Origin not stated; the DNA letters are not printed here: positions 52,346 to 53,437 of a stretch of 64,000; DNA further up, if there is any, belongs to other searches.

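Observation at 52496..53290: Receiver domain fused to a STAS anti-sigma-antagonist-like domain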

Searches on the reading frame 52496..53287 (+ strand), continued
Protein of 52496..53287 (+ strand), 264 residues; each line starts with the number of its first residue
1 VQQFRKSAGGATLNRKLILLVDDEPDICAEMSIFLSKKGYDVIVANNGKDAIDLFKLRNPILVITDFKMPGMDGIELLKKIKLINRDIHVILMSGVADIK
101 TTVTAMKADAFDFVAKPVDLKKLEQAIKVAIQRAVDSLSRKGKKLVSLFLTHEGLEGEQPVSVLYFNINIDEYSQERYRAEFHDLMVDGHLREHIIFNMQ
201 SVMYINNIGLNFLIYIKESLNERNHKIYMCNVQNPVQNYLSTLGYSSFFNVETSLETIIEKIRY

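Call 20: find_encoding_contigs(protein=P0010, flank=10000, max_places=2)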
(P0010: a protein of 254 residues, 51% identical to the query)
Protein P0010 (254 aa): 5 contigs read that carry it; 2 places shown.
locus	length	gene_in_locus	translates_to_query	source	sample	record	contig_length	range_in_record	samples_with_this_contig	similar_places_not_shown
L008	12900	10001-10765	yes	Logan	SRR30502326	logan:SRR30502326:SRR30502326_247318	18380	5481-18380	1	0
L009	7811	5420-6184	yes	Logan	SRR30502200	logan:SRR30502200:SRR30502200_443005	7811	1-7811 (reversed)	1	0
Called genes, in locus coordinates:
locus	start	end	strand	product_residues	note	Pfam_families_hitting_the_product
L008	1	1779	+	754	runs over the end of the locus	PF01627:Hpt, PF02895:H-kinase_dim, PF02518:HATPase_c, PF01584:CheW, PF00072:Response_reg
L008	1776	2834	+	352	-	PF00072:Response_reg, PF01339:CheB_methylest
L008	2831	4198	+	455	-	PF00072:Response_reg, PF00512:HisKA, PF02518:HATPase_c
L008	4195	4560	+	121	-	PF00072:Response_reg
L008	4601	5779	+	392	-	PF00072:Response_reg, PF13487:HD_5, PF01966:HD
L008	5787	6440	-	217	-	PF01144:CoA_trans, PF13336:AcetylCoA_hyd_C (weak)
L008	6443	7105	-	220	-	PF01144:CoA_trans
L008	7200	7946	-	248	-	PF06314:ADC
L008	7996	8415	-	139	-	PF07238:PilZ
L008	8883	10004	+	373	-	PF08448:PAS_4 (weak), PF00512:HisKA, PF02518:HATPase_c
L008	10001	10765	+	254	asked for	PF00072:Response_reg, PF01740:STAS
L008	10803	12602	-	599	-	PF00989:PAS, PF08448:PAS_4 (weak), PF08447:PAS_3, PF13426:PAS_9, PF00989:PAS, PF13426:PAS_9, PF08447:PAS_3, PF00990:GGDEF, +2 more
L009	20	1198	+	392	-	PF00072:Response_reg, PF13487:HD_5, PF01966:HD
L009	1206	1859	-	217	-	PF01144:CoA_trans, PF13336:AcetylCoA_hyd_C (weak)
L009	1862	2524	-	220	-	PF01144:CoA_trans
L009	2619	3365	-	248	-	PF06314:ADC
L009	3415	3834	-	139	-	PF07238:PilZ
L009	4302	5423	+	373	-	PF08448:PAS_4 (weak), PF00512:HisKA, PF02518:HATPase_c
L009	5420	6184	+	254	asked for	PF00072:Response_reg, PF01740:STAS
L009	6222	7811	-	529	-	?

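Call 21: find_encoding_contigs(protein=P0006, flank=10000, max_places=2)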
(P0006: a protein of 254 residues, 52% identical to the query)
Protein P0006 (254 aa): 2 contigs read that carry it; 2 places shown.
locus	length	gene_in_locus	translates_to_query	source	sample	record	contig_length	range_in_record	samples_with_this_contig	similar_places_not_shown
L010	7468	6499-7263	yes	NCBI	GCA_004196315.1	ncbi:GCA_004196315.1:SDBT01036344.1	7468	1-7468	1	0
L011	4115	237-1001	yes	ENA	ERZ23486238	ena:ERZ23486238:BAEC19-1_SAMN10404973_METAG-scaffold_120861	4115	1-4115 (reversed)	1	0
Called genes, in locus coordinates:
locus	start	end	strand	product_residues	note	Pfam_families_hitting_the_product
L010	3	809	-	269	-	?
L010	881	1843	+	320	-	PF00072:Response_reg, PF13581:HATPase_c_2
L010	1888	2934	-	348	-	PF13487:HD_5, PF01966:HD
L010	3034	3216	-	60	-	-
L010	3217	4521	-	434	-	PF07228:SpoIIE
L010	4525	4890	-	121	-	PF00072:Response_reg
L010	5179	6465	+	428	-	PF00989:PAS, PF08448:PAS_4, PF13426:PAS_9, PF00512:HisKA, PF02518:HATPase_c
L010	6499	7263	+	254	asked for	PF00072:Response_reg, PF01740:STAS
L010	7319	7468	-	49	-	?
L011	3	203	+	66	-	?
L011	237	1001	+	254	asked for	PF00072:Response_reg, PF01740:STAS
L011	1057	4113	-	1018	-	?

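Call 22: find_encoding_contigs(protein=P0012, flank=10000, max_places=2)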
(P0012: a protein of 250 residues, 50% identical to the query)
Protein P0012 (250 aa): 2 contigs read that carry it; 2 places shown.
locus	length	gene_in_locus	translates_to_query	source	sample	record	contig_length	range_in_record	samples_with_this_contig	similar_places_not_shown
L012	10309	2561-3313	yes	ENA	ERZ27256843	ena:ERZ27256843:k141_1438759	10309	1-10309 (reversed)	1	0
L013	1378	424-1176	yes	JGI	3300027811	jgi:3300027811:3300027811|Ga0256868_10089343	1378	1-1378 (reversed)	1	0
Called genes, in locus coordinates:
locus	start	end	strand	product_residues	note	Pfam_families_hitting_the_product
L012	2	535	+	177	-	?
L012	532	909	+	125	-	PF00072:Response_reg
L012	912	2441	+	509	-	PF00072:Response_reg, PF00989:PAS, PF08448:PAS_4, PF13188:PAS_8 (weak), PF08447:PAS_3 (weak), PF13426:PAS_9, PF00512:HisKA, PF02518:HATPase_c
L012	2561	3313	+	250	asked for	PF00072:Response_reg, PF01740:STAS (weak)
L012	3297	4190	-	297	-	-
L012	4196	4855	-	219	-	PF01400:Astacin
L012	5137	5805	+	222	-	PF00072:Response_reg, PF08281:Sigma70_r4_2 (weak), PF00196:GerE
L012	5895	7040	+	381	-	PF00072:Response_reg, PF07730:HisKA_3, PF02518:HATPase_c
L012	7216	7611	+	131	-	-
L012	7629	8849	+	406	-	PF05359:DUF748 (weak), PF00691:OmpA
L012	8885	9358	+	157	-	PF14361:RsbRD_N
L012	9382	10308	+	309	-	?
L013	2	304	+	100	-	?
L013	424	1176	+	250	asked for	PF00072:Response_reg, PF01740:STAS (weak)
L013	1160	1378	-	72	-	?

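Call 41: predict_structure(alignment_id=A1)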
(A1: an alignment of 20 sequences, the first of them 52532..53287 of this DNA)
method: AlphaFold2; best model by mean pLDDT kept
length: 252 residues; sequences in the alignment: 20
mean_pLDDT: 82.9   pTM: 0.51
mean pLDDT of the five models: 82.9, 82.1, 81.4, 81.0, 77.0
residues with pLDDT >= 90: 74; 70-90: 146; 50-70: 24; < 50: 8
segments of 3 or more residues with pLDDT < 50: 128-133
pLDDT, mean of each block of 10 residues (from residue 1): 83 87 88 90 86 86 86 82 68 74 80 82 61 60 62 86 82 80 92 93 95 94 95 95 88 74
secondary structure, 60 per line:
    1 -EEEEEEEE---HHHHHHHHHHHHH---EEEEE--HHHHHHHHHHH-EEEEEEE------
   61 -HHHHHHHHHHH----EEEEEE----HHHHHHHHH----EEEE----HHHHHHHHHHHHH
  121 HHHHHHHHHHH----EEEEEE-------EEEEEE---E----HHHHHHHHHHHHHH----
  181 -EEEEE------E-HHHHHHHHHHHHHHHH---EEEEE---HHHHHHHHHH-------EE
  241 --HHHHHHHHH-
elements in order: E2-9 H13-25 E29-33 H36-46 E48-54 H62-72 E77-82 H87-95 E100-103 H108-131 E136-141 E149-154 H163-176 E182-186 H195-210 E214-218 H222-231 H243-251

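Call 45: fold_search(model_id=the predicted structure, library=pdb)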
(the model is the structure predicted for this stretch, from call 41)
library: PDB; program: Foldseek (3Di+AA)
matches with E <= 10: 1838; with E <= 0.001: 632
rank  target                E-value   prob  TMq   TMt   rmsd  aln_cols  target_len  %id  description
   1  2v0n_A                1.4e-11  1.00  0.47  0.27  16.9       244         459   20  ACTIVATED RESPONSE REGULATOR PLED IN COMPLEX WITH C-DIGMP AND GTP- ALPHA-S (released 2007-08-21)
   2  2wb4_A                1.6e-11  1.00  0.47  0.27  17.5       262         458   20  activated diguanylate cyclase PleD in complex with c-di-GMP (released 2010-04-21)
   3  2wb4_B                4.8e-11  1.00  0.47  0.28  17.4       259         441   18  activated diguanylate cyclase PleD in complex with c-di-GMP (released 2010-04-21)
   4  6ifh                  5.1e-11  1.00  0.45  0.94   1.1       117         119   33  Unphosphorylated Spo0F from Paenisporosarcina sp. TG-14 (released 2019-01-16)
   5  9g85_B                9.4e-11  1.00  0.47  0.28  16.1       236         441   21  Structure of Response regulator PleD in complex with c-diGMP and ppGpp (released 2025-08-06)
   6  8fk2_A                1.0e-10  1.00  0.45  0.93   1.1       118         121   33  The N-terminal VicR from Streptococcus mutans (released 2023-10-25)
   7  9g86_A                1.1e-10  1.00  0.48  0.27  18.0       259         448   20  Structure of Response regulator PleD in complex with c-diGMP and pppGpp (released 2025-08-06)
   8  8tef_A                1.5e-10  1.00  0.45  0.22   8.4       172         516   27  PorX primitive monoclinic crystal form (released 2024-04-17)
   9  8ted_B                1.6e-10  1.00  0.45  0.22  10.8       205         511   24  PorX primitive orthorhombic crystal form (released 2024-04-17)
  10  8tff_B                1.6e-10  1.00  0.44  0.22  10.6       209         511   23  PorX with BeF3 phosphate analog (released 2024-04-17)
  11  9g85_C                2.0e-10  1.00  0.47  0.28  15.8       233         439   21  Structure of Response regulator PleD in complex with c-diGMP and ppGpp (released 2025-08-06)
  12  3jte                  2.1e-10  1.00  0.45  0.88   1.3       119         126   34  Crystal structure of response regulator receiver domain Protein from clostridium thermocellum (released 2009-09-22)
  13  9g85_D                2.7e-10  1.00  0.49  0.28  18.0       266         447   19  Structure of Response regulator PleD in complex with c-diGMP and ppGpp (released 2025-08-06)
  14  8tef_D                3.0e-10  1.00  0.44  0.22   8.6       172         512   26  PorX primitive monoclinic crystal form (released 2024-04-17)
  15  8tef_C                3.0e-10  1.00  0.44  0.23  11.0       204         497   22  PorX primitive monoclinic crystal form (released 2024-04-17)
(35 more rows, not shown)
